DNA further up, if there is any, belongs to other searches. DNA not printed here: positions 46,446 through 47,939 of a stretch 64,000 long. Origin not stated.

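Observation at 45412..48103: Periplasmic cytochrome c translationally coupled to two stand-alone Reg_prop beta-propeller proteins, upstream of the GGDEF-EAL gene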

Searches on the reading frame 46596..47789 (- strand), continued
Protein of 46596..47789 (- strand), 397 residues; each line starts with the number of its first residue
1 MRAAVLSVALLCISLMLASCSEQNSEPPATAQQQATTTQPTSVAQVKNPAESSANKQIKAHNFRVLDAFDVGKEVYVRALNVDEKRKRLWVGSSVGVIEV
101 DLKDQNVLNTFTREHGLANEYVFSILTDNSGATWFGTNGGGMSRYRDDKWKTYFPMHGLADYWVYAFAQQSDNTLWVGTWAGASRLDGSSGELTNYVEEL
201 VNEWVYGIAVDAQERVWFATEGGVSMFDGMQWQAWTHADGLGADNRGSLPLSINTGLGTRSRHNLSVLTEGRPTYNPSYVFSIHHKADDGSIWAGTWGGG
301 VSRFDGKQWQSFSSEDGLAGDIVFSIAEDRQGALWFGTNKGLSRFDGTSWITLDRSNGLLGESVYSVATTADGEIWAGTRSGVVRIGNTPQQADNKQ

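Call 31: fold_search(model_id=the predicted structure, library=pdb)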
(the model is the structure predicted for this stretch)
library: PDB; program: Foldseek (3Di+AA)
matches with E <= 10: 1699; with E <= 0.001: 1487
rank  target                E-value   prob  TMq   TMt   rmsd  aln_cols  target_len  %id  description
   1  4a2l_D                1.1e-16  1.00  0.36  0.22  15.7       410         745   20  Structure of the periplasmic domain of the heparin and heparan sulphate sensing hybrid two component system BT4663 in  (released 2012-05-02)
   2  3v9f_A                4.9e-16  1.00  0.64  0.36   3.9       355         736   22  Crystal Structure of the extracellular domain of the putative hybrid two component system BT3049 from B. thetaiotaomic (released 2012-03-14)
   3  4a2m_D                7.4e-16  1.00  0.60  0.34   5.9       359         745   21  Structure of the periplasmic domain of the heparin and heparan sulphate sensing hybrid two component system BT4663 in  (released 2012-05-02)
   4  4a2m_A                1.0e-15  1.00  0.36  0.22  16.3       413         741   20  Structure of the periplasmic domain of the heparin and heparan sulphate sensing hybrid two component system BT4663 in  (released 2012-05-02)
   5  4a2l_C                1.6e-15  1.00  0.60  0.33   5.9       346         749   22  Structure of the periplasmic domain of the heparin and heparan sulphate sensing hybrid two component system BT4663 in  (released 2012-05-02)
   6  4a2l_A                2.4e-15  1.00  0.59  0.33   5.7       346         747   21  Structure of the periplasmic domain of the heparin and heparan sulphate sensing hybrid two component system BT4663 in  (released 2012-05-02)
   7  4a2l_E                3.0e-15  1.00  0.59  0.33   6.2       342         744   21  Structure of the periplasmic domain of the heparin and heparan sulphate sensing hybrid two component system BT4663 in  (released 2012-05-02)
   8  4a2l_B                3.0e-15  1.00  0.58  0.32   6.0       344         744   21  Structure of the periplasmic domain of the heparin and heparan sulphate sensing hybrid two component system BT4663 in  (released 2012-05-02)
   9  4a2m_C                3.9e-15  1.00  0.60  0.34   6.0       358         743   21  Structure of the periplasmic domain of the heparin and heparan sulphate sensing hybrid two component system BT4663 in  (released 2012-05-02)
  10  4a2l_F                5.0e-15  1.00  0.60  0.33   5.9       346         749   21  Structure of the periplasmic domain of the heparin and heparan sulphate sensing hybrid two component system BT4663 in  (released 2012-05-02)
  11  4a2m_B                5.9e-15  1.00  0.61  0.34   5.7       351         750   21  Structure of the periplasmic domain of the heparin and heparan sulphate sensing hybrid two component system BT4663 in  (released 2012-05-02)
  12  3va6_B                1.8e-14  1.00  0.43  0.24  17.6       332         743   18  Crystal Structure of the extracellular domain of the putative hybrid two component system BT4673 from B. thetaiotaomic (released 2012-06-13)
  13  3va6_A                2.3e-14  1.00  0.42  0.23  17.9       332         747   17  Crystal Structure of the extracellular domain of the putative hybrid two component system BT4673 from B. thetaiotaomic (released 2012-06-13)
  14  3ott_B                5.5e-14  1.00  0.43  0.24  17.6       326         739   19  Crystal Structure of the extracellular domain of the putative one component system BT4673 from B. thetaiotaomicron (released 2011-08-10)
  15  3ott_A                9.5e-14  1.00  0.43  0.24  18.0       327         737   18  Crystal Structure of the extracellular domain of the putative one component system BT4673 from B. thetaiotaomicron (released 2011-08-10)
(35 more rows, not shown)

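Call 33: search_protein_families(library=ncbifam, proteins=[window:46596-47789:-, L044:12111-13505:+, L001:12835-13920:-, L001:13905-14651:-, L089:4100-4648:+], max_evalue=0.001)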
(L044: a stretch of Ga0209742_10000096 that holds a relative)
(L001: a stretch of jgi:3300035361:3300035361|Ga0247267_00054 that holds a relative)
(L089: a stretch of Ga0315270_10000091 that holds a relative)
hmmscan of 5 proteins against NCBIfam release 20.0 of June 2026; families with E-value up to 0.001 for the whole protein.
window:46596-47789:- (397 aa): 1 family
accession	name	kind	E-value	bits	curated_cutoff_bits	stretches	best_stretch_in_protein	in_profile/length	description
NF052228.1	T9SS_PorZ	equivalog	8.7e-10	37.7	260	0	53-142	511-610/757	type IX secretion system anionic LPS delivery protein PorZ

L044:12111-13505:+ (464 aa): 1 family
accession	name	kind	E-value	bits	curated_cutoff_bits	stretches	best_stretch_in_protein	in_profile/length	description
TIGR03547.1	muta_rot_YjhT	subfamily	3.8e-05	23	256.35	0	98-195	36-134/346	YjhT family mutarotase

L001:12835-13920:- (361 aa): 4 families
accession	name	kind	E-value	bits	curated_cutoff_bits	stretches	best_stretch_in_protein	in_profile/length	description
NF035926.1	scyF_NHL_VPEP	equivalog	2.2e-42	145.6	350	3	168-309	150-285/376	scytonemin biosynthesis PEP-CTERM protein ScyF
NF033206.1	ScyE_fam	subfamily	4.4e-13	49.5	80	1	266-340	248-322/333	ScyD/ScyE family protein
NF047780.1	LIC12708_fam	subfamily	2.9e-05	23.1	150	0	85-259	59-219/391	LIC_12708 family protein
TIGR02604.1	Piru_Ver_Nterm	subfamily_domain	0.00012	21.6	122.2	0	137-198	290-348/367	PVC-type heme-binding CxxCH protein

L001:13905-14651:- (248 aa): 4 families
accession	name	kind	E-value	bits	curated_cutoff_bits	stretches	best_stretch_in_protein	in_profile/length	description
TIGR03507.1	decahem_SO1788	subfamily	4.3e-06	25.5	209.3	0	45-151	569-639/672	OmcA/MtrC family decaheme c-type cytochrome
TIGR01905.1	paired_CXXCH_1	subfamily_domain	5.4e-06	26.2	25.2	1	217-246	7-36/41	doubled CXXCH domain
TIGR03508.1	decahem_SO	subfamily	0.00011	21.7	192.2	0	217-246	190-219/258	DmsE family decaheme c-type cytochrome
NF041028.1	decahem_GSU2203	exception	0.00028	20.2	325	1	214-247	123-156/317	GSU2203 family decaheme c-type cytochrome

L089:4100-4648:+ (182 aa): 3 families
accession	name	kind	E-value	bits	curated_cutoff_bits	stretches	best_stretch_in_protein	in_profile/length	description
NF033786.1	phenyl_MerG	equivalog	7e-10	39.2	350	1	78-174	89-194/217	phenylmercury resistance protein MerG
NF045484.1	TransRegExoR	equivalog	3.2e-06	26.6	450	1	75-115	60-100/267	exopolysaccharide production regulator ExoR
NF047621.1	FlgprotMotXVib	equivalog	7.4e-05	22.3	330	1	82-150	100-167/211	flagellar protein MotX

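Call 36: search_protein_families(library=pfam, proteins=[L074:3-1850:+, L074:1881-2855:+, L074:2885-3697:+, L044:324-1103:+, L074:13565-14185:+, L074:14237-15547:+], max_evalue=0.001)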
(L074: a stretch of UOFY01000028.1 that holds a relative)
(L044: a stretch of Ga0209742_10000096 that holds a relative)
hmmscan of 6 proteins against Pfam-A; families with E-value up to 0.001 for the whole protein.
L074:3-1850:+ (615 aa): 4 families
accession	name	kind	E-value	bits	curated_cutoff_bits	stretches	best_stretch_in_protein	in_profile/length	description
PF09699.15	Paired_CXXCH_1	-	1.2e-19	70.1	20.6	1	135-181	8-39/41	Doubled CXXCH motif (Paired_CXXCH_1)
PF14522.11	Cytochrome_C7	-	6.3e-11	42.4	24.8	0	85-179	12-67/67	Cytochrome c7 and related cytochrome c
PF14537.11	Cytochrom_c3_2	-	1.1e-05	26.2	25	0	239-256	51-68/79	Cytochrome c3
PF22113.1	Mtrc-MtrF_II-IV_dom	-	0.00011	22.3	30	0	41-181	26-166/176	Outer membrane cytochrome MtrC/MtrF-like, domains II/IV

L074:1881-2855:+ (324 aa): 1 family
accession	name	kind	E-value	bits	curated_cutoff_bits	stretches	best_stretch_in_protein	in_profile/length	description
PF05140.19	ResB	-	1.1e-10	41.4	24.6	1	61-201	149-289/486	ResB-like family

L074:2885-3697:+ (270 aa): 1 family
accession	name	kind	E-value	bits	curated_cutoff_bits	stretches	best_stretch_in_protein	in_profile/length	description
PF01578.25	Cytochrom_C_asm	-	6.7e-26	91.7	29.9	1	77-266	17-212/212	Cytochrome C assembly protein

L044:324-1103:+ (259 aa): 14 families
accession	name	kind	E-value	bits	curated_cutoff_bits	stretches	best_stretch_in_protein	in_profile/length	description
PF13432.12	TPR_16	-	8.3e-15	55.4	32.7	2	155-216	3-64/65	Tetratricopeptide repeat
PF13414.12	TPR_11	-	5.8e-14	51.9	26.8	2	129-161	8-40/42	TPR repeat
PF07719.23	TPR_2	-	2.5e-12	46.3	27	1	149-181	1-33/34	Tetratricopeptide repeat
PF00515.34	TPR_1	-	2.2e-11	43.5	27.8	1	149-181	1-33/34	Tetratricopeptide repeat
PF13431.12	TPR_17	-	4.7e-09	36.3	24.4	0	172-203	2-33/34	Tetratricopeptide repeat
PF13371.12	TPR_9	-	8.2e-09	35.8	35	1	125-183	5-63/73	Tetratricopeptide repeat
PF14559.12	TPR_19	-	1.8e-08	35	25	1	125-165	1-41/68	Tetratricopeptide repeat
PF13181.12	TPR_8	-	2.4e-08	33.9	25.7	1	150-181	2-33/34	Tetratricopeptide repeat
PF13174.12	TPR_6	-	1.6e-07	31.9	26.3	0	150-181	1-32/33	Tetratricopeptide repeat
PF13428.12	TPR_14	-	4.8e-07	30.3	23.5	0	149-192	1-44/44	Tetratricopeptide repeat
PF12895.13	ANAPC3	-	7.8e-07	29.7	27.2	1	129-207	3-80/82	Anaphase-promoting complex, cyclosome, subunit 3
PF23914.1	TPR_CcmH_CycH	-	1.3e-06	28.8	42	1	107-199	8-100/158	Cytochrome c-type biogenesis protein H TPR domain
PF25062.1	ARM_TT21_N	-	7.9e-06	26.2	40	1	122-214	107-199/222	Tetratricopeptide repeat protein 21 N-terminal ARM repeat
PF13424.12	TPR_12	-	0.00038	21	30.1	0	149-205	3-67/77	Tetratricopeptide repeat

L074:13565-14185:+ (206 aa): 3 families
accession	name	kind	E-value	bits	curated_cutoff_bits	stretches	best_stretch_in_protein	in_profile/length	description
PF02563.21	Poly_export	-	6.2e-24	84.4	28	1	45-119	3-77/77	Polysaccharide biosynthesis/export protein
PF10531.15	SLBB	-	2.7e-11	43.6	27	1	126-175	2-52/55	SLBB domain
PF22461.2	SLBB_2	-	8.6e-11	42.2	27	1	126-205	3-79/79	SLBB domain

L074:14237-15547:+ (436 aa): 3 families
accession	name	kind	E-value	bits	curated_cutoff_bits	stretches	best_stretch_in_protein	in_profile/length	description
PF24604.1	B-barrel_PelB_C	-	0.00013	22.1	31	0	141-226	76-162/309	PelB, C-terminal beta barrel domain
PF10082.15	BBP2_2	-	0.00015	21.2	23.7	0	347-426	299-375/378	Putative beta-barrel porin 2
PF13609.12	Porin_4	-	0.00052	20.3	27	0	94-272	173-308/310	Gram-negative porin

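Call 37: search_protein_families(library=pfam, proteins=[L075:12233-14983:+, L077:3598-6372:+, L076:5428-8349:+, L030:5206-7011:+, L075:5899-7671:+], max_evalue=0.0001)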
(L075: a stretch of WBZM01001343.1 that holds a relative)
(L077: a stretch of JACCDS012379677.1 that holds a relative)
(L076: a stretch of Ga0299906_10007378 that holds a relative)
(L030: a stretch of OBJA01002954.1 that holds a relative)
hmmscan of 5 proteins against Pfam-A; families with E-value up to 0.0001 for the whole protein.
L075:12233-14983:+ (917 aa): 10 families
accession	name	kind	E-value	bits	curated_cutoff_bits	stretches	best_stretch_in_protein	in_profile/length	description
PF00072.30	Response_reg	-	4.4e-47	159.3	30.2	2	671-782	1-109/111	Response regulator receiver domain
PF02518.31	HATPase_c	-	1.5e-32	112.8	26.4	1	388-500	1-107/111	Histidine kinase-, DNA gyrase B-, and HSP90-like ATPase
PF00989.32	PAS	-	4e-25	88.5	22.6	2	25-132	8-113/113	PAS fold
PF00512.31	HisKA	-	1.5e-21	76.6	26.9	1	276-339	1-64/66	His Kinase A (phospho-acceptor) domain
PF08448.16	PAS_4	-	1.7e-21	77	23.1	2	154-257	2-109/110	PAS fold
PF13426.13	PAS_9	-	2.4e-19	70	27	2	29-134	2-103/103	PAS domain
PF08447.18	PAS_3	-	1.1e-14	54.9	25.6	1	171-239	3-73/89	PAS fold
PF13188.13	PAS_8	-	2.8e-14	52.8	21.8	1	147-198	1-52/65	PAS domain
PF01627.28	Hpt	-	2e-12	47.6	24.6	1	826-907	1-82/84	Hpt domain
PF12860.13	PAS_7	-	4e-05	24.2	27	0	205-259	63-113/115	PAS fold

L077:3598-6372:+ (925 aa): 9 families
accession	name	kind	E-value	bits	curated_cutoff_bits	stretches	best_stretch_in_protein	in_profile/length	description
PF00072.30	Response_reg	-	1.1e-42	145.1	30.2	2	683-794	2-110/111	Response regulator receiver domain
PF02518.31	HATPase_c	-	4.3e-30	104.8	26.4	1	402-516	1-109/111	Histidine kinase-, DNA gyrase B-, and HSP90-like ATPase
PF00989.32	PAS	-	2e-23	83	22.6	2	157-267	2-113/113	PAS fold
PF13426.13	PAS_9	-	6e-23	81.5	27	2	37-143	1-103/103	PAS domain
PF08448.16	PAS_4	-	6.4e-22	78.3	23.1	2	164-271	3-109/110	PAS fold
PF00512.31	HisKA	-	1.9e-21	76.3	26.9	1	290-353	1-64/66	His Kinase A (phospho-acceptor) domain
PF08447.18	PAS_3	-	2.4e-19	69.8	25.6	1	179-263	2-88/89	PAS fold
PF13188.13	PAS_8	-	4.8e-13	48.9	21.8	1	156-210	1-55/65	PAS domain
PF01627.28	Hpt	-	1.9e-09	38.1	24.6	1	834-917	1-77/84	Hpt domain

L076:5428-8349:+ (974 aa): 2 families
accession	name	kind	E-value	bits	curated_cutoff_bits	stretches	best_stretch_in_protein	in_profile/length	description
PF00563.25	EAL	-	6.3e-64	216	31.3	1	729-957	5-236/236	EAL domain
PF00990.26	GGDEF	-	2.4e-44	151.4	23.8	1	547-705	1-161/161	Diguanylate cyclase, GGDEF domain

L030:5206-7011:+ (602 aa): 3 families
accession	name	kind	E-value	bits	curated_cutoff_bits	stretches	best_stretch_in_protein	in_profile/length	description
PF00563.25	EAL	-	4.6e-77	259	31.3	1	336-568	1-236/236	EAL domain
PF00990.26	GGDEF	-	1e-51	175.3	23.8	1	162-317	1-160/161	Diguanylate cyclase, GGDEF domain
PF00672.30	HAMP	-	9.4e-05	23.1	25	1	105-148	11-52/53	HAMP domain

L075:5899-7671:+ (591 aa): 2 families
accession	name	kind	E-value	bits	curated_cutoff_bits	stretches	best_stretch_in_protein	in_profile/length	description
PF00672.30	HAMP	-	2.1e-10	41.2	25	1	316-363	4-51/53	HAMP domain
PF00512.31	HisKA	-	1.1e-08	35.4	26.9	1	386-443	2-56/66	His Kinase A (phospho-acceptor) domain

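Call 47: search_protein_representatives(protein=window:46596-47789:-)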
Query: 397 residues. Proteins with E-value up to 0.001 (for the whole library): 98086; up to 1e-10: 54703; up to 1e-30: 12203. The best 150 are listed.
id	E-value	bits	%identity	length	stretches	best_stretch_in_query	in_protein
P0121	2.4e-192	655.8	43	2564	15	286-385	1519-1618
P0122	1.9e-150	517.8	47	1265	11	290-379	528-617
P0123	1.2e-138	478.9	47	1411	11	290-383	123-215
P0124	6.5e-138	476.6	34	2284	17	109-386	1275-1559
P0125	2.1e-137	474.9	46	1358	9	289-386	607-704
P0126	1.5e-130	452.3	45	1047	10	289-379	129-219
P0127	1.9e-130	451.9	48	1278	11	287-382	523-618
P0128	3.9e-129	447.6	33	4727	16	164-378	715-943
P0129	1.6e-127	442.4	61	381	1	64-388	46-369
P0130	6.2e-124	430.5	41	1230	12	290-379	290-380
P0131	1.1e-123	429.7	48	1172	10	299-383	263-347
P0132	3.7e-123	427.9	42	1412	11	275-384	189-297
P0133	5.5e-123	427.4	47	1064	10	290-366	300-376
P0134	1.5e-121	422.7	47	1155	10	286-377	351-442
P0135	2.3e-120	418.7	43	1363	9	286-379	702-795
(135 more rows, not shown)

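Call 79: search_solved_structures(query=A1, max_evalue=0.001)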
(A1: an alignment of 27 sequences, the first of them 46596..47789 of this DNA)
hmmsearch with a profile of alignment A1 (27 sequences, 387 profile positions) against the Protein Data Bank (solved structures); distinct sequences matched with E-value up to 0.001: 4.
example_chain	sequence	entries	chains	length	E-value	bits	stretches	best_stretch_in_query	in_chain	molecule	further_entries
3v9f_A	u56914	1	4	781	5.9e-52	180.3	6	273-379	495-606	Two-component system sensor histidine kinase/response regulator, hybrid (One-component sys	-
4a2l_A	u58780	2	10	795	1.5e-48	169.1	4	305-383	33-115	TWO-COMPONENT SYSTEM SENSOR HISTIDINE KINASE/RESPONSE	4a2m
3ott_A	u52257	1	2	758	2.9e-28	102.3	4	72-224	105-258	Two-component system sensor histidine kinase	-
3va6_A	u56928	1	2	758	2.9e-28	102.3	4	72-224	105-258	Two-component system sensor histidine kinase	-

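Call 88: find_encoding_contigs(protein=P0091, flank=9000, max_places=1)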
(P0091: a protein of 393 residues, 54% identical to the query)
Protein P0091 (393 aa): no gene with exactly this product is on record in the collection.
